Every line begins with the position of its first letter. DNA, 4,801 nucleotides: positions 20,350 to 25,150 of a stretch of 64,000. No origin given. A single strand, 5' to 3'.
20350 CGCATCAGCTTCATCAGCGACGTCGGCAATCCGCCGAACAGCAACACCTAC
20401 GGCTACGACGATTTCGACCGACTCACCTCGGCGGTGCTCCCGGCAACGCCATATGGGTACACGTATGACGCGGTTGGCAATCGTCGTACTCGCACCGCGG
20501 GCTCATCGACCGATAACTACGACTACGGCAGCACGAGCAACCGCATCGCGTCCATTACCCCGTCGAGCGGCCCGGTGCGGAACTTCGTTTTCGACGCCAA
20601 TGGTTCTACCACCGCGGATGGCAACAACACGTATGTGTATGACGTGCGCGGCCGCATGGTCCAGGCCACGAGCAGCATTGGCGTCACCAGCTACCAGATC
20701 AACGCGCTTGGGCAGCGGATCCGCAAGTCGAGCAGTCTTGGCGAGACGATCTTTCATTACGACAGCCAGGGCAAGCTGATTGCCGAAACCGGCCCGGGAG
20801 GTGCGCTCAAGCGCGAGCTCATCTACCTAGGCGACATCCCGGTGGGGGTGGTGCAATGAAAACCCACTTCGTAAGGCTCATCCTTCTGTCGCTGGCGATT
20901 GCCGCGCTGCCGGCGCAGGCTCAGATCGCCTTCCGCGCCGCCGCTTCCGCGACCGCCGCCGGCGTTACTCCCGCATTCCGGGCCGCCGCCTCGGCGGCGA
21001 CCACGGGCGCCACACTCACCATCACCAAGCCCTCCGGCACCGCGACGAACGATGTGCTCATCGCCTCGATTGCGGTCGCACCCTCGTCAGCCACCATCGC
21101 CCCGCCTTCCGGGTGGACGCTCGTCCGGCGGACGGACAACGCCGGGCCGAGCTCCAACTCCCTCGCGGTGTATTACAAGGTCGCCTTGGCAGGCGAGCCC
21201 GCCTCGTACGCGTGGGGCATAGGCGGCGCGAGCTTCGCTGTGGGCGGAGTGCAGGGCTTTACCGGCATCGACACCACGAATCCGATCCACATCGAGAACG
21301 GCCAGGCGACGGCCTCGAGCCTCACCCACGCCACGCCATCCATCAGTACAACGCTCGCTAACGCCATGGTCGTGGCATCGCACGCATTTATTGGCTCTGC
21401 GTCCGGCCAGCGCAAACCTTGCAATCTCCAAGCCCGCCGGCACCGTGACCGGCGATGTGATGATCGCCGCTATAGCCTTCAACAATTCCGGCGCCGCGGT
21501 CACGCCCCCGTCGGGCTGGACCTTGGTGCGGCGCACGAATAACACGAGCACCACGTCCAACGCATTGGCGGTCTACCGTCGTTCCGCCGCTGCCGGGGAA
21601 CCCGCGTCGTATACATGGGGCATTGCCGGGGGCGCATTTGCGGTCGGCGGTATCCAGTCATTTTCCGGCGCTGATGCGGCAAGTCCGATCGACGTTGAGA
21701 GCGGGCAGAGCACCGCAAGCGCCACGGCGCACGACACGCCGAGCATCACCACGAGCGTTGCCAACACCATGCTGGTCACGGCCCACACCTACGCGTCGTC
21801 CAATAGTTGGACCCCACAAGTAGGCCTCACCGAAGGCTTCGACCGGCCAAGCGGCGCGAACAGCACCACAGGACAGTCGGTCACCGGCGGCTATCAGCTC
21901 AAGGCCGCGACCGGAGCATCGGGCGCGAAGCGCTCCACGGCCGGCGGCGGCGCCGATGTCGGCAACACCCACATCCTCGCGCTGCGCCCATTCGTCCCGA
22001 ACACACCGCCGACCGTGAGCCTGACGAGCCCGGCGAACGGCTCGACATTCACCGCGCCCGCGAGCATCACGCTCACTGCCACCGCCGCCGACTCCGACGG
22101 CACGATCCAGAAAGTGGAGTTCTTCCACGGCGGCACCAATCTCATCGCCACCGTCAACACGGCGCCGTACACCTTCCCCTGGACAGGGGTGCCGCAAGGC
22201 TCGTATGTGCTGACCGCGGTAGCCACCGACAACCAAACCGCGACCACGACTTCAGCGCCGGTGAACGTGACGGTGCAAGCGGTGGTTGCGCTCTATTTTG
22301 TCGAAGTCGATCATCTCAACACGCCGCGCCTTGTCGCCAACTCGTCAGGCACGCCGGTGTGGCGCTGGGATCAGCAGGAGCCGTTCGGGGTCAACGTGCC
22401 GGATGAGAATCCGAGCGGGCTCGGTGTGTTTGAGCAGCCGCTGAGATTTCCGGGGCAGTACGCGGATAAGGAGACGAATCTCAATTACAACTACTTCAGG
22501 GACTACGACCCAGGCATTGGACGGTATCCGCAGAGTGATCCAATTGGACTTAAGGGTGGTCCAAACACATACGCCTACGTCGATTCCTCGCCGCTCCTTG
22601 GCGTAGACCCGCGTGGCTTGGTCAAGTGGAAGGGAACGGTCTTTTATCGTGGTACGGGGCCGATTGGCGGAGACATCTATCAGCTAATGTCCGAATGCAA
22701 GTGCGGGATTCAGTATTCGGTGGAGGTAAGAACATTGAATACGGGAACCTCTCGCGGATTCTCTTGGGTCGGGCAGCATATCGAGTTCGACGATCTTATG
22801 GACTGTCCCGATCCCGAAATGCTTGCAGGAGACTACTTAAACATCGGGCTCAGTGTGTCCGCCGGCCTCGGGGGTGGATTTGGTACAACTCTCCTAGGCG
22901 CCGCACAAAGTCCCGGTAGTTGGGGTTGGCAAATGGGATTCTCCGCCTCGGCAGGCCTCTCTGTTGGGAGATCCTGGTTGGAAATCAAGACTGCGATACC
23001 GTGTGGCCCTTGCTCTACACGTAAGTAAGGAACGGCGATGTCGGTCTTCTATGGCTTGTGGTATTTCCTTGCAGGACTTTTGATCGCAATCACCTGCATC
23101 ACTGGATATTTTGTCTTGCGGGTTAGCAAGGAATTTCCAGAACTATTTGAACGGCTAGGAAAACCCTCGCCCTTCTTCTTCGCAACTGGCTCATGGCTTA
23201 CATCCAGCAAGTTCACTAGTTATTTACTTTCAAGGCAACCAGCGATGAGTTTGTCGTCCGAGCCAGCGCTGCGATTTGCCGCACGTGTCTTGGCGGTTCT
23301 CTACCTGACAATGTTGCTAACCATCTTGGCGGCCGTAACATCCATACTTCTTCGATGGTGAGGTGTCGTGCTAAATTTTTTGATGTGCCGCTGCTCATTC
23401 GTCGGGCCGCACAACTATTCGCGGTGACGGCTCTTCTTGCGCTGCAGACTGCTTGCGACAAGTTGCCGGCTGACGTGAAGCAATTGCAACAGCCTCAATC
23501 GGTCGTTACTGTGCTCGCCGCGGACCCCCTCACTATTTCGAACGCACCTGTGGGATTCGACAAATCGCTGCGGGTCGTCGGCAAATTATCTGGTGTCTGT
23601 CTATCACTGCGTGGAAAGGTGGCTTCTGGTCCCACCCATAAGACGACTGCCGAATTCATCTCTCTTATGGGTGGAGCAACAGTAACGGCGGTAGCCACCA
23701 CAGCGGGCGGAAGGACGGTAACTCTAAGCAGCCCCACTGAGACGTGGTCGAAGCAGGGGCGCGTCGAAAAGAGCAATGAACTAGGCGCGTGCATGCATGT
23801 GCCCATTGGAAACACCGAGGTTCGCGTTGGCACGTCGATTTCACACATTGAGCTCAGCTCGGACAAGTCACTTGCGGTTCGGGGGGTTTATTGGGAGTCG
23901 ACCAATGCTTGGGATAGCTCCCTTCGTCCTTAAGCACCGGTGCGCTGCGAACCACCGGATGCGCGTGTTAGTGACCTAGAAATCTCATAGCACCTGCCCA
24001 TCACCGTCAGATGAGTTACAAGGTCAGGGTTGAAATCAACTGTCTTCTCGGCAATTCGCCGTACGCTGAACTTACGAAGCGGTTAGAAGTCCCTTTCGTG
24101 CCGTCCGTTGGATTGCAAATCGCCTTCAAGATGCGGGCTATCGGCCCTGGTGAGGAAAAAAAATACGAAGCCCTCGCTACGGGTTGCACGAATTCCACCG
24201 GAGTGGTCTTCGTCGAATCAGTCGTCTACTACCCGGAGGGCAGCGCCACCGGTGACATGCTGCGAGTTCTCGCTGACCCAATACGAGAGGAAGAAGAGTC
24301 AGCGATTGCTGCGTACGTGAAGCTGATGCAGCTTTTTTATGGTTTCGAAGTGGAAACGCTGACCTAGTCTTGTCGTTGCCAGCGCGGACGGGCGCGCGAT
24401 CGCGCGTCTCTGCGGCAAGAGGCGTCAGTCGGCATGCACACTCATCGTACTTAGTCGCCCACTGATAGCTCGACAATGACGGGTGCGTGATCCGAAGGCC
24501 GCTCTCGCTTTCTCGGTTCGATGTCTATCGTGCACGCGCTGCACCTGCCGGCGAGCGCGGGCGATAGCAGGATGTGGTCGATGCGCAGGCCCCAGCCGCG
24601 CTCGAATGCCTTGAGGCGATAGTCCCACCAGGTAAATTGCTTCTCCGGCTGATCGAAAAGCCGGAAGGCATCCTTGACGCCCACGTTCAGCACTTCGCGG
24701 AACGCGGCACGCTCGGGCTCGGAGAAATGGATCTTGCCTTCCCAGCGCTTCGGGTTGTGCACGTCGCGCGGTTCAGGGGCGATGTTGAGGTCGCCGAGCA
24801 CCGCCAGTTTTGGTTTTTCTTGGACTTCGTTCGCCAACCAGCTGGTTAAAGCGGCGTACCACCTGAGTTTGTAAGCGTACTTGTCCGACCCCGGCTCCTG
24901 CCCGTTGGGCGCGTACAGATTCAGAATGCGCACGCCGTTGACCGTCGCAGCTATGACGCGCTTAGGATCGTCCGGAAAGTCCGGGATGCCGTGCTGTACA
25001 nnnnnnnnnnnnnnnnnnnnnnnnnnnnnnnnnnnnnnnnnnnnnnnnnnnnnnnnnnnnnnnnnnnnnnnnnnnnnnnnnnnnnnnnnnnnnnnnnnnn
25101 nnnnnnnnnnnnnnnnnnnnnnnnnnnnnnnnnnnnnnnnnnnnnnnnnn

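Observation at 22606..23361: Unrecognised Gly-rich C-terminal toxin domain after DPRGL, paired with a two-helix membrane protein in a lower-GC cassette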

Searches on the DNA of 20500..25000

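Call 91: search_rna_families(source=window, start=20500, end=25000, threshold=evalue, max_evalue=1)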
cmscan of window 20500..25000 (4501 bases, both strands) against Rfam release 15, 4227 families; matches with E-value up to 1: 1.
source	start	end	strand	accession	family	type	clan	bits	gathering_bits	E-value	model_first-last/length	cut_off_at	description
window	20989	21065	-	RF01129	sR44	Gene; snRNA; snoRNA; CD-box;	-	22.5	45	0.021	1-55/55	no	Small nucleolar RNA sR44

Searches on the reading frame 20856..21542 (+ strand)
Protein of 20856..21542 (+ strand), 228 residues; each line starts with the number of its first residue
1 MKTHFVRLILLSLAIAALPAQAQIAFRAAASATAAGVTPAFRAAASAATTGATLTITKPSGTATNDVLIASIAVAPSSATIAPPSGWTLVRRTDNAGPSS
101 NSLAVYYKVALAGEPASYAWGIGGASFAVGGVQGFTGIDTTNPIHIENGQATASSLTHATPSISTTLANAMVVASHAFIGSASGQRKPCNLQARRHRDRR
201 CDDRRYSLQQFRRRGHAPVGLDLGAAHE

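Call 4: search_protein_families(library=pfam, proteins=[window:20856-21542:+], max_evalue=1)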
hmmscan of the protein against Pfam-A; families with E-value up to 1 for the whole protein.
window:20856-21542:+ (228 aa): 1 family
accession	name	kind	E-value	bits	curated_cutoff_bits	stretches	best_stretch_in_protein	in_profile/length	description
PF15967.10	Nucleoporin_FG2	-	0.16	10.9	32.3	1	25-176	82-222/604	Nucleoporin FG repeated region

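Call 6: search_protein_families(library=ncbifam, proteins=[window:20856-21542:+], max_evalue=1)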
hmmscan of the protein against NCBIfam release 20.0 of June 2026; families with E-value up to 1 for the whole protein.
window:20856-21542:+ (228 aa): 0 families
